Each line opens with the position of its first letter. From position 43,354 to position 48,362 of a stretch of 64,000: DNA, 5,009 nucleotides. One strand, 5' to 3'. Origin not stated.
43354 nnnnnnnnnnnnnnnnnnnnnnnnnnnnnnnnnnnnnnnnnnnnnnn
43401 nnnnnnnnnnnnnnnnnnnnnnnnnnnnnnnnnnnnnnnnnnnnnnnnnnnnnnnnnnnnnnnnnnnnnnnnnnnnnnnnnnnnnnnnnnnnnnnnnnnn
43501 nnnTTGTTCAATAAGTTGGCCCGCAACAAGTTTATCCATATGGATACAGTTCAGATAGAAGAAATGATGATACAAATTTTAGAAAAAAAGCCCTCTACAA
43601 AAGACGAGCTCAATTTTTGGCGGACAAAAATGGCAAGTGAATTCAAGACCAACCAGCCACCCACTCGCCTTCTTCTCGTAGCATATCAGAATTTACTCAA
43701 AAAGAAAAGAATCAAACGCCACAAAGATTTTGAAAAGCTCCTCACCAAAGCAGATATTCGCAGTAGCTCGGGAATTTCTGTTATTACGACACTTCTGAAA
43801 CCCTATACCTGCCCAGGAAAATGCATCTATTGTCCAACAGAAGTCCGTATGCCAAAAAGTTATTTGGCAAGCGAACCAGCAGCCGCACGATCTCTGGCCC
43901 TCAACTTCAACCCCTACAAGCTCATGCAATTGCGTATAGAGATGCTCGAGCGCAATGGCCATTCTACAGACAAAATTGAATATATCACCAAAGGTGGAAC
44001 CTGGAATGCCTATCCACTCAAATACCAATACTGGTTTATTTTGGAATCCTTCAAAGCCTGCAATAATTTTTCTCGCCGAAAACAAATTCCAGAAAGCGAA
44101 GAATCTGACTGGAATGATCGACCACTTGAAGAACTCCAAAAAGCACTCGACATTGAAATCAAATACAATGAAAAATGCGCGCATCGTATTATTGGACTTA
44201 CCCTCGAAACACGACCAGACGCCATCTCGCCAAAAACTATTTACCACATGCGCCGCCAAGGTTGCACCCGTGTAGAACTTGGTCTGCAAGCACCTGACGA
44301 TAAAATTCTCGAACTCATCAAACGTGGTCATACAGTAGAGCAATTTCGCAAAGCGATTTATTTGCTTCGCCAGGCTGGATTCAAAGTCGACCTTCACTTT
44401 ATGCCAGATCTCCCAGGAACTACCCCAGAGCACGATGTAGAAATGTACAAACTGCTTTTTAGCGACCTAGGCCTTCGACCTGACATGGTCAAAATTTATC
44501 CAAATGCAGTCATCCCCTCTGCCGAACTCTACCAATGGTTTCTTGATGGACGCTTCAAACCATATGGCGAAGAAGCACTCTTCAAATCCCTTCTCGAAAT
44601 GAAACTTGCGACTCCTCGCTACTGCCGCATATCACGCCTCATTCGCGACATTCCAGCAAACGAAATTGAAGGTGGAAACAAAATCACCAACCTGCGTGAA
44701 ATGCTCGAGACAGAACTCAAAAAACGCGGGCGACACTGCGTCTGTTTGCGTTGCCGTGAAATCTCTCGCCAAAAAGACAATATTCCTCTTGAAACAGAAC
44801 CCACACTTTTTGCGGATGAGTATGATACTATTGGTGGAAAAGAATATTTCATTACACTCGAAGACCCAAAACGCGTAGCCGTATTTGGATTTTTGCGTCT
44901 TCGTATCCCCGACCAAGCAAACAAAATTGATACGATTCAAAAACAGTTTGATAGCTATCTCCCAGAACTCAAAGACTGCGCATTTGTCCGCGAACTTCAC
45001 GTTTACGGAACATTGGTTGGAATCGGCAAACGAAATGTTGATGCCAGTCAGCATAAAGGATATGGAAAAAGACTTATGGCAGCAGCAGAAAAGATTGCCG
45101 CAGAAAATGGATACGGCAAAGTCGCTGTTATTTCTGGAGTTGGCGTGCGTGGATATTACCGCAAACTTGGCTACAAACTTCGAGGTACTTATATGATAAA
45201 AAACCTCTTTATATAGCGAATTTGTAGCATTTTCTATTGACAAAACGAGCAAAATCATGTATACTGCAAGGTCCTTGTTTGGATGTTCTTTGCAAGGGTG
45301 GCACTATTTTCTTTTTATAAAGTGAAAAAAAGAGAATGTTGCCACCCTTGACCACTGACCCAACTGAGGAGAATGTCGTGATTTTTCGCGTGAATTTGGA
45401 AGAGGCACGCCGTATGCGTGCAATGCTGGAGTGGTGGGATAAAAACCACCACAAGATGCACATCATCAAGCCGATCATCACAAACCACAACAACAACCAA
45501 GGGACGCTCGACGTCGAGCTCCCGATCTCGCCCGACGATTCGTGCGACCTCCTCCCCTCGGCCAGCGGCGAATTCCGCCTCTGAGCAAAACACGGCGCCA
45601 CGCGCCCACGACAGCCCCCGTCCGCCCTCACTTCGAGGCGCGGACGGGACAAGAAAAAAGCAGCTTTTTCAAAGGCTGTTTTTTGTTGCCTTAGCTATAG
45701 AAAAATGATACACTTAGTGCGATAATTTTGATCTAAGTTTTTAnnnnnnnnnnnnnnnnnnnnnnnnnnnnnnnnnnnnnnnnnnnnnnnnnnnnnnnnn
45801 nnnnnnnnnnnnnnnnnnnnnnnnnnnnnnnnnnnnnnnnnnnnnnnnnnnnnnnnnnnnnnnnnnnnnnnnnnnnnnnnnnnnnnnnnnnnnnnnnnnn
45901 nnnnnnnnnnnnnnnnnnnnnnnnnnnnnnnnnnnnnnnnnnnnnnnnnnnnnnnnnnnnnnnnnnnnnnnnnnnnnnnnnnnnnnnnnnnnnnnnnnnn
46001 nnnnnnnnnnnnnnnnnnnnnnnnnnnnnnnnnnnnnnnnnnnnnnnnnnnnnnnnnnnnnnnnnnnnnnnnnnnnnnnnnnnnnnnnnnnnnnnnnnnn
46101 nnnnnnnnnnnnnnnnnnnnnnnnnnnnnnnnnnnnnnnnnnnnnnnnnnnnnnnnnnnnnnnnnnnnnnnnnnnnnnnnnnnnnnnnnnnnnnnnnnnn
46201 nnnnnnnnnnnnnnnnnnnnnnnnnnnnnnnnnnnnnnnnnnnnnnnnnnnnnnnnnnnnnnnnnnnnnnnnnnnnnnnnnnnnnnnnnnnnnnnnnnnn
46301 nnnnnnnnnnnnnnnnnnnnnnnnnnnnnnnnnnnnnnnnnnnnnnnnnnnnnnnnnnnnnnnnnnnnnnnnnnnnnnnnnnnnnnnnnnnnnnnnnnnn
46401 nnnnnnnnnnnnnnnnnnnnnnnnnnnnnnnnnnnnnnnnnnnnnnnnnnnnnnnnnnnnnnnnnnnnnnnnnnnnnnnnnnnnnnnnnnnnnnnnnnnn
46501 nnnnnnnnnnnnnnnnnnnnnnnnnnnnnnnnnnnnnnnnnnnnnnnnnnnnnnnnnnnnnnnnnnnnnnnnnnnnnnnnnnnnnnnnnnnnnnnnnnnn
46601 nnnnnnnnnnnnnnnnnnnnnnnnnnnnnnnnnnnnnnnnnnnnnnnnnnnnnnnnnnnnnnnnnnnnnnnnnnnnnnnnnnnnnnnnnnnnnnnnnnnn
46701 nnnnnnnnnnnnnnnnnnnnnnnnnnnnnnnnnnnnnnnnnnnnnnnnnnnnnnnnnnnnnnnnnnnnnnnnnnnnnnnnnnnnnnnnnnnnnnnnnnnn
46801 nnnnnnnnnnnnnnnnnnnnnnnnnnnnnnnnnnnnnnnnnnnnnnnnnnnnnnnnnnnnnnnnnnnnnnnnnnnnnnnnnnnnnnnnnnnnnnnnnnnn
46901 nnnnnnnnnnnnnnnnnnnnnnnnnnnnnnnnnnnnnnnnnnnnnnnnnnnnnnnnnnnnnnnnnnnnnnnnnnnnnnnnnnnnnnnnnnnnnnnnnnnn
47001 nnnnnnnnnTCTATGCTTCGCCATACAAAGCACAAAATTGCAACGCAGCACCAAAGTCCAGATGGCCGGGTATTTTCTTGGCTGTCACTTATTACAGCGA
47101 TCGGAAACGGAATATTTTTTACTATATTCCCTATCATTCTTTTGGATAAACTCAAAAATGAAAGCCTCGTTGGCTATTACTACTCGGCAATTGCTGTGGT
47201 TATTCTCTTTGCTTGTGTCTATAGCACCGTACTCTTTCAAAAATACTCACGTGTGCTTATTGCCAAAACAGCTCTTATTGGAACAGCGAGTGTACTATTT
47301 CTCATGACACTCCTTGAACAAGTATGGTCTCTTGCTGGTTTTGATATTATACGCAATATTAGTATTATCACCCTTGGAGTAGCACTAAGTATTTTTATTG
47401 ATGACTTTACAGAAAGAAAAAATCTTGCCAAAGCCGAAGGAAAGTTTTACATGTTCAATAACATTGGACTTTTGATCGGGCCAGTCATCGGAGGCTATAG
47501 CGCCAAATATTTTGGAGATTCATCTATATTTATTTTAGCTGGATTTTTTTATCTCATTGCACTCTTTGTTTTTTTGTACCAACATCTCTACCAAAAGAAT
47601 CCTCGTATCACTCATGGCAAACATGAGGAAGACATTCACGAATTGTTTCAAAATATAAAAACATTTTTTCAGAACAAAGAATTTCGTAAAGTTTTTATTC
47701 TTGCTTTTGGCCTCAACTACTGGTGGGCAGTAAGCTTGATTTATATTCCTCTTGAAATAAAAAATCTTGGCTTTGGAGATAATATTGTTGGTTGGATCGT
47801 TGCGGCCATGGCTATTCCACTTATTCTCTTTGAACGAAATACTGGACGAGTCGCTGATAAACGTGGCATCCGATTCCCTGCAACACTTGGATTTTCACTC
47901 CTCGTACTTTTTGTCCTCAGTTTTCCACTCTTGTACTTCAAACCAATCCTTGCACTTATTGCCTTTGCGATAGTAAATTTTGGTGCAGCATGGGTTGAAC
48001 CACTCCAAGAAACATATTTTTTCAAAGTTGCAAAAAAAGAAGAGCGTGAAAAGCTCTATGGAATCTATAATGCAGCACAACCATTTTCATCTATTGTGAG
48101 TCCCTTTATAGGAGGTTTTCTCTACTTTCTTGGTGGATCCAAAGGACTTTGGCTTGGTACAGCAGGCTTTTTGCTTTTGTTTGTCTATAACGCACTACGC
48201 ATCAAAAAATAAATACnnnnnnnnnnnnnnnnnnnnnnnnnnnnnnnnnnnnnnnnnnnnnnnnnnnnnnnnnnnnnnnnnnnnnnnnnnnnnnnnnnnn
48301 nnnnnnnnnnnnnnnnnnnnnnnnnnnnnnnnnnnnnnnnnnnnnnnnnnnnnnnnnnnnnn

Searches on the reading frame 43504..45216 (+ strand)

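Call 66: search_protein_families(library=pfam, proteins=[window:43504-45216:+], max_evalue=0.001)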
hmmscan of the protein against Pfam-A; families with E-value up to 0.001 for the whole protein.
window:43504-45216:+ (570 aa): 4 families
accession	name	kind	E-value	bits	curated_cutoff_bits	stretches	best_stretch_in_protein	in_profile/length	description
PF04055.27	Radical_SAM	-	6.2e-17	62.7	29.5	1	102-318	6-166/166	Radical SAM superfamily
PF16199.10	Radical_SAM_C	-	6.4e-15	55.5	31.9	1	326-406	1-84/85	Radical_SAM C-terminal domain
PF00583.31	Acetyltransf_1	-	7.1e-06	26.7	20.7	1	513-557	69-116/116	Acetyltransferase (GNAT) family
PF13508.13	Acetyltransf_7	-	0.00033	21.4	27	1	515-558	40-83/84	Acetyltransferase (GNAT) domain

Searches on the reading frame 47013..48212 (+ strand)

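Call 69: search_protein_families(library=pfam, proteins=[window:47013-48212:+], max_evalue=0.0001)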
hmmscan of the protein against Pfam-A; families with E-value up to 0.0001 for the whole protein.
window:47013-48212:+ (399 aa): 2 families
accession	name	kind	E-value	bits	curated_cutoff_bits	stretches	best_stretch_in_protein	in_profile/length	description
PF07690.21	MFS_1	-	4.2e-40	138.2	33.4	2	24-337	4-320/347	Major Facilitator Superfamily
PF12832.13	MFS_1_like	-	2.8e-05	23.8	25.2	0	16-174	212-372/373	MFS_1 like family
